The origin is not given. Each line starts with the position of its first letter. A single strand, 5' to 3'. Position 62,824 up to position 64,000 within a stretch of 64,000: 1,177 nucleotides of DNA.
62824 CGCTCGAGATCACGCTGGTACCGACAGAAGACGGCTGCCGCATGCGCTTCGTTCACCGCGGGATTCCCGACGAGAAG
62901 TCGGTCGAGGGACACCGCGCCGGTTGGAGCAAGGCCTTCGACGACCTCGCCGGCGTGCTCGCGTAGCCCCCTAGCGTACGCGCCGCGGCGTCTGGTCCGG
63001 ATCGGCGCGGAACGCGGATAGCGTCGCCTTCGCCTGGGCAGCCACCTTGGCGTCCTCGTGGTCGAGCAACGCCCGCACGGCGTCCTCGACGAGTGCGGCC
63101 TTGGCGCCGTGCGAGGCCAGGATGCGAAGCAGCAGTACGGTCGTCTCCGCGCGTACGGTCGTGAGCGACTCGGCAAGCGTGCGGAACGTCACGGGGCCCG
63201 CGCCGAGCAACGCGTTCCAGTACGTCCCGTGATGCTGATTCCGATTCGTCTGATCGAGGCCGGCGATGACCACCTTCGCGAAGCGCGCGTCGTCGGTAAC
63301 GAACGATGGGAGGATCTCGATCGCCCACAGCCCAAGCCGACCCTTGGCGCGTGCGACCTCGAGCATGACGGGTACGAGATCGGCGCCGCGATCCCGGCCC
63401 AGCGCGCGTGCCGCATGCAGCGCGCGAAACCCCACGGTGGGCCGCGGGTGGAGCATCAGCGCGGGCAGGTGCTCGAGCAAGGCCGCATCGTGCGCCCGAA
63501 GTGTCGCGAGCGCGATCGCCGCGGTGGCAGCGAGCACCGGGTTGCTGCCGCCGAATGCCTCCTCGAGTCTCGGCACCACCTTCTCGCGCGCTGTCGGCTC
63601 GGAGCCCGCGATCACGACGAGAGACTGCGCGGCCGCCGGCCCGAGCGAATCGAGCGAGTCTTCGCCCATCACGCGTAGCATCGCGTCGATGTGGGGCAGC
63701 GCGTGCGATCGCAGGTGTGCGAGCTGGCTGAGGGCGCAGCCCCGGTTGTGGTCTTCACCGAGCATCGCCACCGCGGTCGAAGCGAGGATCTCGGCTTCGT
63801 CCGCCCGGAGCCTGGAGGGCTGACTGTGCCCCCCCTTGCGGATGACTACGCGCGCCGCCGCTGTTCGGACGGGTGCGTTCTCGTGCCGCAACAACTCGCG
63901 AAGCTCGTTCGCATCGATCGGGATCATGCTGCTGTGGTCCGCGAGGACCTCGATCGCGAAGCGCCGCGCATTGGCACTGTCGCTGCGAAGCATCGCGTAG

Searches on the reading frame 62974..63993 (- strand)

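Call 32: search_protein_families(library=pfam, proteins=[window:62974-63993:-], max_evalue=0.0001)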
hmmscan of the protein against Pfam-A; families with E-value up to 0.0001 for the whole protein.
window:62974-63993:- (340 aa): 1 family
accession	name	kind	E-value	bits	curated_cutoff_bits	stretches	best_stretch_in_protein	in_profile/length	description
PF13646.12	HEAT_2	-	1.4e-06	28.9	27.7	0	2-50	8-55/88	HEAT repeats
